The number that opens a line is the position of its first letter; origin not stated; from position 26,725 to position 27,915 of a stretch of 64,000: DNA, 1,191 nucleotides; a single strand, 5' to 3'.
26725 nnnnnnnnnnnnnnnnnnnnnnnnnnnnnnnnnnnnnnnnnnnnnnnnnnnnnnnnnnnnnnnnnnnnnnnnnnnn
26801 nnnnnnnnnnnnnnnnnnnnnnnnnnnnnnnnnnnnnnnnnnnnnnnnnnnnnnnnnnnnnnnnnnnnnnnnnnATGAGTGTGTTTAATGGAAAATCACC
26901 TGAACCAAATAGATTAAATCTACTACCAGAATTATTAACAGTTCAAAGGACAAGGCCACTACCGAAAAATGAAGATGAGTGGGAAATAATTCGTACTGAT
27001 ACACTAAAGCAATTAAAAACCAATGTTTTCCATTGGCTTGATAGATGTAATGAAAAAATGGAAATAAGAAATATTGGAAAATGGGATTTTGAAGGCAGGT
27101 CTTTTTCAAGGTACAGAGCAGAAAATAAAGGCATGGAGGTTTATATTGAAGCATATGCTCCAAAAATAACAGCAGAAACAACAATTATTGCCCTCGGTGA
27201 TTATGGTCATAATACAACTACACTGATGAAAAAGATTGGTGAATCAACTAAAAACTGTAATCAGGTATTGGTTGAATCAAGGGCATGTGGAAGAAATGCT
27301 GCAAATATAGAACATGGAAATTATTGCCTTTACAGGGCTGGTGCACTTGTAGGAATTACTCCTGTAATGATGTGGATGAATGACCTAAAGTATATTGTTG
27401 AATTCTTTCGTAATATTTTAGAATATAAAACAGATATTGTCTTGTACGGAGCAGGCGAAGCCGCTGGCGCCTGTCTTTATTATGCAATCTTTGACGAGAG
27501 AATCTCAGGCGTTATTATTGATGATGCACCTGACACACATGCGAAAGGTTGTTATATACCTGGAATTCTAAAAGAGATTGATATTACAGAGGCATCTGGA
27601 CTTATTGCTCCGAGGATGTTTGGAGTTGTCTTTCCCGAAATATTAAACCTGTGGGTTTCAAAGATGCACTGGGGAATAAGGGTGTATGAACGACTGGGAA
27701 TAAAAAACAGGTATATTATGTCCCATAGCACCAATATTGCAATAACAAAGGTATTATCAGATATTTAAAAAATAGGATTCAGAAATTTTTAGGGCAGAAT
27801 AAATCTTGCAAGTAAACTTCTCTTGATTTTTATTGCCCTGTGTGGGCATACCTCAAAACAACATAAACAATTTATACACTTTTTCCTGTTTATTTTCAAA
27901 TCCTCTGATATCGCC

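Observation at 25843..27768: Internally duplicated alpha/beta-hydrolase whose second copy has lost the nucleophile (Ser to Gly)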

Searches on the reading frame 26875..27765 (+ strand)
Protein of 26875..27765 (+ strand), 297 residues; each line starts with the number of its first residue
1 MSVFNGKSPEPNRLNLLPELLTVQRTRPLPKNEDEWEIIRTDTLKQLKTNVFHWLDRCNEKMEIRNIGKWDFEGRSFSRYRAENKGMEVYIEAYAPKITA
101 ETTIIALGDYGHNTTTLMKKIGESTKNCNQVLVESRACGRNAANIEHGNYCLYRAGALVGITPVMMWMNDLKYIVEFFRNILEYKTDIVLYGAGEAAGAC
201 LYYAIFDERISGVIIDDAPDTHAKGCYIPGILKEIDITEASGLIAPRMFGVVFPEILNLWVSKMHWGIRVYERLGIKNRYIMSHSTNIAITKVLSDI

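Call 30: search_solved_structures(query=A2, max_evalue=10, show_alignments=3)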
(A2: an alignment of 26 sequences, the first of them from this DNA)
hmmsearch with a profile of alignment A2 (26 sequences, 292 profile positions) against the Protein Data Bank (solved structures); distinct sequences matched with E-value up to 10: 16.
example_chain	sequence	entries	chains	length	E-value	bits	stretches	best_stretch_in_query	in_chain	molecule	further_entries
6hsw_A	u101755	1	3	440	0.2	14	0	171-212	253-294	Carbohydrate esterase family 15 domain protein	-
3fcy_A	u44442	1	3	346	0.3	13.4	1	74-217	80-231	Xylan esterase 1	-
2hdw_A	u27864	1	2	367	0.32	13.3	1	166-218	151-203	Hypothetical protein PA2218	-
6fdl_A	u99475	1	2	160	0.38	13.1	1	96-204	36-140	Meiosis regulator and mRNA stability factor 1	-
7d78_D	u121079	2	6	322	0.43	12.9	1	168-216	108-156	DltD domain-containing protein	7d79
6lzh_A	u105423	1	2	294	0.85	11.9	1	170-216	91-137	GrgF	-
9s4q_Ns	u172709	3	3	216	0.88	11.9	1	17-144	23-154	Kinetochore-associated protein NSL1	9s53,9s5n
7b7h_A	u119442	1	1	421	0.96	11.8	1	169-216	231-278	Putative acetyl xylan esterase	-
5yaa_A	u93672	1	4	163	0.98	11.7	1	98-204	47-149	Meiosis regulator and mRNA stability factor 1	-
7qjm_A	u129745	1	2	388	1.1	11.6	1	167-219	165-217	alpha/beta-hydrolase (202)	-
3is3_A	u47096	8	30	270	1.2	11.5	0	76-139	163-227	17beta-hydroxysteroid dehydrogenase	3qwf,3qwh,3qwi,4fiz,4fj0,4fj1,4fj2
6grw_A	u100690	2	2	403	1.2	11.5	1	169-216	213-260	Putative acetyl xylan esterase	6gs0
6syv_A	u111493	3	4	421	1.3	11.4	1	169-216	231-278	glucuronoyl esterase OtCE15A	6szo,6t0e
6sz0_A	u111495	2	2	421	1.3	11.3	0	169-216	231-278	glucuronoyl esterase OtCE15A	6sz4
6syu_A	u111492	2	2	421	1.3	11.3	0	169-216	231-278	glucuronoyl esterase OtCE15A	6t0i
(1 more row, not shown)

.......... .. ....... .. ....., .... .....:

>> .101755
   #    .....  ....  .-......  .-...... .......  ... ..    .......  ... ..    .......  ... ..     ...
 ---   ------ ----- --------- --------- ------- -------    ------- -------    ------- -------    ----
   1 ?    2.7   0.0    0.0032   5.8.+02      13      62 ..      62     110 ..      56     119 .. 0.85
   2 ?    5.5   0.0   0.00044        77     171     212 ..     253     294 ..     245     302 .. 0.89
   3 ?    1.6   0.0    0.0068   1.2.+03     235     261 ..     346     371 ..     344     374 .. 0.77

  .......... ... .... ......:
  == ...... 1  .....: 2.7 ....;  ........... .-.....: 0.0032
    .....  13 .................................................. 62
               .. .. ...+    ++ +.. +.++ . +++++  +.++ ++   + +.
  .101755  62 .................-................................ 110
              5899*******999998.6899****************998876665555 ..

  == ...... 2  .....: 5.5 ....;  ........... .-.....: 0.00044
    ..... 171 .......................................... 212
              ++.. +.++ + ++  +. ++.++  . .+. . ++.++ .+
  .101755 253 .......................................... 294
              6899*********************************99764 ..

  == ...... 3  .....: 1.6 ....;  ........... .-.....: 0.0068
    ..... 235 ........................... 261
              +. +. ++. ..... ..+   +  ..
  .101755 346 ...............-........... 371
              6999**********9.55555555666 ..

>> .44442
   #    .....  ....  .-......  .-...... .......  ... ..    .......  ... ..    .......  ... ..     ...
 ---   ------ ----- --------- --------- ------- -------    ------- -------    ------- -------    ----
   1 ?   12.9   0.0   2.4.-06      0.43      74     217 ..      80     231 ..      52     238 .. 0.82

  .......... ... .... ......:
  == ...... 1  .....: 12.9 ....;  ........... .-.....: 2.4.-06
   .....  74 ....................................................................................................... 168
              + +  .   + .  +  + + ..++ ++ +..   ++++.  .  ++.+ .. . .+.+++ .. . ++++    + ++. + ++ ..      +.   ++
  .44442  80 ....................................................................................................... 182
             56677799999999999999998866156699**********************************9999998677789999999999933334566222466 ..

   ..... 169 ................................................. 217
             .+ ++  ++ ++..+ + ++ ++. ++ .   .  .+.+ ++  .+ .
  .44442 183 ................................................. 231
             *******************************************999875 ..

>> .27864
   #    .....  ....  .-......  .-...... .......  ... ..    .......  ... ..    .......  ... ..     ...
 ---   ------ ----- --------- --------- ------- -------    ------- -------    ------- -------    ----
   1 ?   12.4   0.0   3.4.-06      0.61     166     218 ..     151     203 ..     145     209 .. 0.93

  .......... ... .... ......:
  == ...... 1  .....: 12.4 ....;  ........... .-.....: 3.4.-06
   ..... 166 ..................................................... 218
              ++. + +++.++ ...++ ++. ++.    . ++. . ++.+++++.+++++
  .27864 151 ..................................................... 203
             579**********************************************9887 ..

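Call 42: predict_structure(alignment_id=A2)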
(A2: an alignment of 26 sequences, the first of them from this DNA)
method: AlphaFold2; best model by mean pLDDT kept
length: 297 residues; sequences in the alignment: 26
mean_pLDDT: 88.5   pTM: 0.87
mean pLDDT of the five models: 88.5, 87.6, 87.5, 87.3, 86.1
residues with pLDDT >= 90: 203; 70-90: 55; 50-70: 37; < 50: 2
segments of 3 or more residues with pLDDT < 50: none
pLDDT, mean of each block of 10 residues (from residue 1): 59 59 75 95 95 89 96 93 93 94 95 92 94 86 70 85 94 97 95 96 98 94 90 92 97 73 79 96 94 93
secondary structure, 60 per line:
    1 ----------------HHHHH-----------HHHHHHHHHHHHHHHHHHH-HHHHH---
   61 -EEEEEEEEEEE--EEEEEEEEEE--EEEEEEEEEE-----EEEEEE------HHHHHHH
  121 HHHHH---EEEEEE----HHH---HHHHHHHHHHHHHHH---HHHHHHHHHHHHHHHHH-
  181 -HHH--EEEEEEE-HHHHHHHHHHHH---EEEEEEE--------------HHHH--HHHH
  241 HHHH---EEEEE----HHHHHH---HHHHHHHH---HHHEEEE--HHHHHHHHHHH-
elements in order: H17-21 H33-51 H53-57 E62-72 E75-84 E87-96 E102-107 H114-125 E129-134 H145-159 H163-179 E187-193 H195-206 E210-216 H231-234 H237-244 E248-252 H257-262 H266-273 E280-283 H286-296

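Call 50: search_protein_representatives(alignment_id=A2)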
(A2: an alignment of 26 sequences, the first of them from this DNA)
Query: 26 sequences, 292 profile positions. Proteins with E-value up to 0.001 (for the whole library): 1693; up to 1e-10: 564; up to 1e-30: 51. The best 150 are listed.
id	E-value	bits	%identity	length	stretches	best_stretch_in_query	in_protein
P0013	2.2e-111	388.1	-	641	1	2-291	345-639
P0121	1.1e-102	359.5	-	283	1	15-290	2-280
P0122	6.8e-96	337.3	-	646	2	1-290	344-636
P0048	2.0e-93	329.1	-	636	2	1-290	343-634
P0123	5.6e-93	327.7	-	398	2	1-290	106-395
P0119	1.2e-92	326.6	-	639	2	1-289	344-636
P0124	1.6e-92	326.2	-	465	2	1-289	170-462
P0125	2.6e-92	325.5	-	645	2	2-290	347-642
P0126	9.9e-91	320.3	-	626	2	1-286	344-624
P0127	1.6e-88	313.1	-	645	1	2-290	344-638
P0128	2.5e-86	305.9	-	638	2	9-290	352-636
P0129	3.9e-85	302.0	-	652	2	2-288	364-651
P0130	8.1e-83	294.3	-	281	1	14-289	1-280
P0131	5.7e-81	288.3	-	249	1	52-290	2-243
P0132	1.2e-79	284.0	-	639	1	7-288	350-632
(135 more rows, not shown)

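Call 57: search_protein_families(library=pfam, alignment_id=A2, max_evalue=1)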
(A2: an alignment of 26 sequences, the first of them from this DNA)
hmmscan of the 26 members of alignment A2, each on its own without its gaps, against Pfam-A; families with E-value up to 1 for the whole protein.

A. member 1, seq(297 aa): 0 families

B. families by the number of members that match (of 26 scanned): 9 families
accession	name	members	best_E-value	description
PF08840.17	BAAT_C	1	0.011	BAAT / Acyl-CoA thioester hydrolase C terminal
PF05577.18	Peptidase_S28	1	0.075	Serine carboxypeptidase S28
PF12146.15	Hydrolase_4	1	0.077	Serine aminopeptidase, S33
PF06290.16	PsiB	1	0.13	Plasmid SOS inhibition protein (PsiB)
PF02192.22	PI3K_p85B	1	0.14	PI3-kinase family, p85-binding domain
PF01380.27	SIS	1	0.15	SIS domain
PF10662.15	PduV-EutP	1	0.19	Ethanolamine utilisation - propanediol utilisation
PF22880.2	DUF7019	1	0.21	Family of unknown function (DUF7019)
PF05448.18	AXE1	1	0.29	Acetyl xylan esterase (AXE1)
